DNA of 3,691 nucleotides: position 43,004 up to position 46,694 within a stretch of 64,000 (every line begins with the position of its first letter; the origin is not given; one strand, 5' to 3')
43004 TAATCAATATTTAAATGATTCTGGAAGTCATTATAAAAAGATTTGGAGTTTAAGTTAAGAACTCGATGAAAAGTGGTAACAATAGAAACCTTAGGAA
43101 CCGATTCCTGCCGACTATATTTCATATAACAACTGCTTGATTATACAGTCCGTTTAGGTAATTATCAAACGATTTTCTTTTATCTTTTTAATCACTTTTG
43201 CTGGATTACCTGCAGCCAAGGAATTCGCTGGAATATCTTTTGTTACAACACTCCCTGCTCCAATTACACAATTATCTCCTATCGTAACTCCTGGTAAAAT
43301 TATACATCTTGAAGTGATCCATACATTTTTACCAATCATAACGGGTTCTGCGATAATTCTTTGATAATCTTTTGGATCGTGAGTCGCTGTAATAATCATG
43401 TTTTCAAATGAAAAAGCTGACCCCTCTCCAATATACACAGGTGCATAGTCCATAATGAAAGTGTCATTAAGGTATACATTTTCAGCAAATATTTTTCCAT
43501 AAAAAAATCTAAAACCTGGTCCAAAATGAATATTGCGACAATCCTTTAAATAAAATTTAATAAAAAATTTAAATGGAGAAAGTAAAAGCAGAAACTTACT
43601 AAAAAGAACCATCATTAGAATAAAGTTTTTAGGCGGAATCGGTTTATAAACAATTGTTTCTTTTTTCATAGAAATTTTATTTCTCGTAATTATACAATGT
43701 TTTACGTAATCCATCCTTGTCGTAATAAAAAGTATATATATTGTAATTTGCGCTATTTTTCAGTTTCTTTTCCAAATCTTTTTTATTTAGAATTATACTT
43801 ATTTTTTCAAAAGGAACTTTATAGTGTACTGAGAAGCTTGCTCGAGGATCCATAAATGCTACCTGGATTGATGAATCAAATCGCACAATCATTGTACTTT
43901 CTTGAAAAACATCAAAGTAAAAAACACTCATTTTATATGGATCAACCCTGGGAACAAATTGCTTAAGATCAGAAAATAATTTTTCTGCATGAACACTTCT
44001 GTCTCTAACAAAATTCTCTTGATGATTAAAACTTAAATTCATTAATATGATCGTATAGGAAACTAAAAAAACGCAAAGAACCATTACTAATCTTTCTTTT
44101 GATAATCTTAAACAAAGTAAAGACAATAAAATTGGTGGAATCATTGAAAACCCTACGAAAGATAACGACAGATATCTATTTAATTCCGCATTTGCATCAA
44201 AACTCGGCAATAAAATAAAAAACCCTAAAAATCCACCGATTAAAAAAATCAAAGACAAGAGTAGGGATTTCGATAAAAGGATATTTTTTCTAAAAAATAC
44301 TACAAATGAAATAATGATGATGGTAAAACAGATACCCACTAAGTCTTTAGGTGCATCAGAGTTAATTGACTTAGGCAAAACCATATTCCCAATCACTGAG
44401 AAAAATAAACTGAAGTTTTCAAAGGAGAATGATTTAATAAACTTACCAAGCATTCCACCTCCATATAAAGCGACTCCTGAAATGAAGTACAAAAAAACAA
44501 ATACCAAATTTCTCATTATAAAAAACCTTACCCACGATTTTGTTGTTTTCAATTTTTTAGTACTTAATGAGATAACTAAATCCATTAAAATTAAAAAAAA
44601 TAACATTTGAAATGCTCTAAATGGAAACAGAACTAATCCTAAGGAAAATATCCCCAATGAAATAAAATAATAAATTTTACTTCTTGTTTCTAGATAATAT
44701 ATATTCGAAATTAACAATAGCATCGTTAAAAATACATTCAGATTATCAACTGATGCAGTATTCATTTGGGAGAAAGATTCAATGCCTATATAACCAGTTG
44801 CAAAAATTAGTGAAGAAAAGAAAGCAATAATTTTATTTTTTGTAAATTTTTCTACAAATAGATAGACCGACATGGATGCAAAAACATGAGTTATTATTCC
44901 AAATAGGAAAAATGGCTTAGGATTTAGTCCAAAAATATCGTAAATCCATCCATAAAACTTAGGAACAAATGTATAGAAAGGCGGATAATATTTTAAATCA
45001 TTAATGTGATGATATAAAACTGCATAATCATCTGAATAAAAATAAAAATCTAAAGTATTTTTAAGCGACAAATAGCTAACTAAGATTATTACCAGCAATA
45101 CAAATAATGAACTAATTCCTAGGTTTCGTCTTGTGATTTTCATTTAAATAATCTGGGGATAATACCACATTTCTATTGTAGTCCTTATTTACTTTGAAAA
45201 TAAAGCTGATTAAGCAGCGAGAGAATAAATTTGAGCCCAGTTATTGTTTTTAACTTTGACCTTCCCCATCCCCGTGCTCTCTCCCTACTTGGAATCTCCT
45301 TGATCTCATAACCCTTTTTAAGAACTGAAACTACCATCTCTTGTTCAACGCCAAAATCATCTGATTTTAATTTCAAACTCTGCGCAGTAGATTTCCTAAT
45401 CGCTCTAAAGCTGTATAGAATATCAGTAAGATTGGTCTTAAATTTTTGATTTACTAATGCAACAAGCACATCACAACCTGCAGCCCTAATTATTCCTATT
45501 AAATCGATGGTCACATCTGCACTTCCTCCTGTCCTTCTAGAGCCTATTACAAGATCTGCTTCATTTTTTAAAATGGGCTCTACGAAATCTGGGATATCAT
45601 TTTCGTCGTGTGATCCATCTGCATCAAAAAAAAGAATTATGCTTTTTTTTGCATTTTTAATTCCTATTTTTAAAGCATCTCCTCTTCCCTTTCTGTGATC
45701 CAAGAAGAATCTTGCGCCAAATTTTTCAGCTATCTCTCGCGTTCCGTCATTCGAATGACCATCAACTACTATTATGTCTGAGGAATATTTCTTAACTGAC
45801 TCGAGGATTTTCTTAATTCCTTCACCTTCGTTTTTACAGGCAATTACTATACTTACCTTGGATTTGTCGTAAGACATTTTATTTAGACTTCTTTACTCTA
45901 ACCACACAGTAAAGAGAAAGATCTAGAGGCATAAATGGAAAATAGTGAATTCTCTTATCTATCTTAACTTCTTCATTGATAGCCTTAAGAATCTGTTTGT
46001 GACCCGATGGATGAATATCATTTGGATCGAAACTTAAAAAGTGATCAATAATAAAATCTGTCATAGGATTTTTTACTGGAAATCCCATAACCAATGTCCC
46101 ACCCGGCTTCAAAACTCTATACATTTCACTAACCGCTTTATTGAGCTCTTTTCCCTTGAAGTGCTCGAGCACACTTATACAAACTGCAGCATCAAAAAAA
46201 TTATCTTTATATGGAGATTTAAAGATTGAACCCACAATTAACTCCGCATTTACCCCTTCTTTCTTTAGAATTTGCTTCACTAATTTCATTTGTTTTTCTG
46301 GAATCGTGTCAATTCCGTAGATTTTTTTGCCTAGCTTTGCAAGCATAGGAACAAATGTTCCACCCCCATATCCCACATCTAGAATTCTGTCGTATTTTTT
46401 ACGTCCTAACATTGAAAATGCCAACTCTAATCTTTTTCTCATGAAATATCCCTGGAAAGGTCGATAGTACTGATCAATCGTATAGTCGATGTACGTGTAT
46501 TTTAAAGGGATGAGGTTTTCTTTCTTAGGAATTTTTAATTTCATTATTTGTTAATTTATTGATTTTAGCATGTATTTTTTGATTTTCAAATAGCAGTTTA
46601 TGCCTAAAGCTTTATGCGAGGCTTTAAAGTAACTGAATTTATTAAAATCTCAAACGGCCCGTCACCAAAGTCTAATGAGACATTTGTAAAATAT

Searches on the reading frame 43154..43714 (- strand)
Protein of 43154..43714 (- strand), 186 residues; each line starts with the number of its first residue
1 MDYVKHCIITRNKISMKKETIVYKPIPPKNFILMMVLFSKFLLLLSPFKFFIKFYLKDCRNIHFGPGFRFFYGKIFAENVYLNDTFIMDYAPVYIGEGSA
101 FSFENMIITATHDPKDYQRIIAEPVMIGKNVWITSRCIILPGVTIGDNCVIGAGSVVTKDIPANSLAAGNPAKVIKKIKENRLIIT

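Call 9: search_protein_families(library=pfam, proteins=[window:43154-43714:-], max_evalue=0.001)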
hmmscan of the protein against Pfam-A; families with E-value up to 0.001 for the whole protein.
window:43154-43714:- (186 aa): 2 families
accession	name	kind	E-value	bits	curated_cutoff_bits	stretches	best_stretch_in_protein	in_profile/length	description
PF00132.30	Hexapep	-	5.3e-12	45.3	27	1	125-159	2-36/36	Bacterial transferase hexapeptide (six repeats)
PF14602.12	Hexapep_2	-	1.4e-10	41.2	27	1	124-159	1-34/34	Hexapeptide repeat of succinyl-transferase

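Call 10: search_protein_families(library=ncbifam, proteins=[window:43154-43714:-], max_evalue=0.00001)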
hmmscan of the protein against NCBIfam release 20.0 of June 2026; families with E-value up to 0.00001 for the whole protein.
window:43154-43714:- (186 aa): 40 families (the best 25 are shown)
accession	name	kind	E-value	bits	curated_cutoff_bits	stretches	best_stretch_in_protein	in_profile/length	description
NF007499.0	PRK10092.1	equivalog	7.3e-28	97.6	314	1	56-178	54-183/183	maltose O-acetyltransferase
NF007076.0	PRK09527.1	equivalog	7.9e-25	87.4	347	1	61-180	61-187/203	galactoside O-acetyltransferase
NF007240.0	PRK09677.1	equivalog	8.1e-22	77.6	243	1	93-180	98-186/192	putative lipopolysaccharide biosynthesis O-acetyl transferase WbbJ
NF007797.0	PRK10502.1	subfamily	1.5e-21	76.9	192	1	84-178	84-179/183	WcaF family extracellular polysaccharide biosynthesis acetyltransferase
NF058585.1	HptprglPActTf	PfamEq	9.2e-18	64.4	300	1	92-181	77-163/172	heptaprenylglyceryl phosphate O-acetyltransferase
TIGR04008.1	WcaF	equivalog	3.5e-17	62.9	326.3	1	84-177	83-177/180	colanic acid biosynthesis acetyltransferase WcaF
NF038307.1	EPS_acetyl_HpsU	equivalog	5.1e-17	62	305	1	61-174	57-174/178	hormogonium polysaccharide biosynthesis acetyltransferase HpsU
TIGR03308.1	phn_thr-fam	hypoth_equivalog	8.9e-17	61.6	201.65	1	115-177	99-161/204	phosphonate metabolim protein, transferase hexapeptide repeat family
NF000311.1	Vat_ABCDEFH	equivalog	1.1e-16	61.1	300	1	85-183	71-169/201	Vat family streptogramin A O-acetyltransferase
TIGR03570.1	NeuD_NnaD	subfamily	2.8e-16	59.7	160.8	1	122-173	151-202/202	NeuD/PglB/VioB family sugar acetyltransferase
TIGR03532.1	DapD_Ac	equivalog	3.8e-15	56.1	231.75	1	122-181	158-217/231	2,3,4,5-tetrahydropyridine-2,6-dicarboxylate N-acetyltransferase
NF041874.1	EPS_EpsC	equivalog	6.9e-15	55.2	150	1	123-177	113-166/168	serine O-acetyltransferase EpsC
NF033468.1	stregram_VatI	exception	7.3e-15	55.3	415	1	85-179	73-167/208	streptogramin A O-acetyltransferase Vat(I)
NF000111.1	stregram_VatD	exception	2.6e-14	53.5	400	1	85-178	74-167/209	streptogramin A O-acetyltransferase Vat(D)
NF000490.1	chloram_CatB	equivalog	4.8e-14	52.2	350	1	122-178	108-164/210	type B chloramphenicol O-acetyltransferase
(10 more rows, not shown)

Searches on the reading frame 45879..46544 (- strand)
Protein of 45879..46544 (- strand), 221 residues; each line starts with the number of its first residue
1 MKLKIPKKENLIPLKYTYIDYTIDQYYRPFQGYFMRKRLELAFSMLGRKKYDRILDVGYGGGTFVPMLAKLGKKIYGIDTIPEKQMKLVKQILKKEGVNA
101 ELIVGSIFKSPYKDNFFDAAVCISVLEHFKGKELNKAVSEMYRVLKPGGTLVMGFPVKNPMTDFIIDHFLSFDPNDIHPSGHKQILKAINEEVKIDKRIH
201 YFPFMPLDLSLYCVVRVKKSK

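Call 10: search_protein_families(library=ncbifam, proteins=[window:45879-46544:-], max_evalue=0.00001)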
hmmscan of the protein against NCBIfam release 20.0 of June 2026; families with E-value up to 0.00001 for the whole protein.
window:45879-46544:- (221 aa): 24 families
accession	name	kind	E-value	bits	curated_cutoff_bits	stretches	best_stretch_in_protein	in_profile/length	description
TIGR01983.1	UbiG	equivalog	7.5e-13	48.3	102.95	1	18-154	32-152/228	bifunctional 2-polyprenyl-6-hydroxyphenol methylase/3-demethylubiquinol 3-O-methyltransferase UbiG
NF045667.1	MTase_DVU1556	equivalog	2.4e-12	46.7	155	1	42-153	14-119/213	DVU_1556 family methyltransferase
NF043040.1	corrin_prot_MT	hypoth_equivalog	5.7e-11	42.3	180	1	50-153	41-147/216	corrinoid protein-associated methyltransferase CpaM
TIGR01934.1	MenG_MenH_UbiE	subfamily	3.1e-10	39.7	158.35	1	43-153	32-141/223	ubiquinone/menaquinone biosynthesis methyltransferase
NF038099.1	AsSugarArsM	exception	2.3e-09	36.9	400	1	52-159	60-177/321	arsenosugar biosynthesis arsenite methyltransferase ArsM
NF041536.1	ArsM_DUF2284_UU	exception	3.8e-09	35.4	575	1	43-153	69-180/459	arsenite methyltransferase/DUF2284 domain selenoprotein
NF001244.0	PRK00216.1-5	equivalog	4.2e-09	36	216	1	42-153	40-153/236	bifunctional demethylmenaquinone methyltransferase/2-methoxy-6-polyprenyl-1,4-benzoquinol methylase UbiE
NF008823.0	PRK11873.1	subfamily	6.1e-09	35.8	263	1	50-153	77-181/272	arsenite methyltransferase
NF040703.1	cyclopro_CfaB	exception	6.4e-09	35.1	650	1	46-157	155-266/393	C17 cyclopropane fatty acid synthase CfaB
NF001240.0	PRK00216.1-1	equivalog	7.8e-09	34.9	378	1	45-161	58-179/251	bifunctional demethylmenaquinone methyltransferase/2-methoxy-6-polyprenyl-1,4-benzoquinol methylase UbiE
NF041255.1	mycofact_MftM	equivalog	1e-08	34.9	200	1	52-182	141-267/289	mycofactocin oligosaccharide methyltransferase MftM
NF041537.1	ArsM_AhpD_UU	exception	1.6e-08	33.7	510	1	48-153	74-180/345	arsenite methyltransferase/AhpD domain selenoprotein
TIGR02072.1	BioC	equivalog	2.7e-08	33.9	184.95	1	46-162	27-141/244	malonyl-ACP O-methyltransferase BioC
NF007610.0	PRK10258.1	equivalog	5.3e-08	32.5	342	1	36-153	28-138/251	malonyl-ACP O-methyltransferase BioC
NF001241.0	PRK00216.1-2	equivalog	5.8e-08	32.6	327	1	44-153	45-147/231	demethylmenaquinone methyltransferase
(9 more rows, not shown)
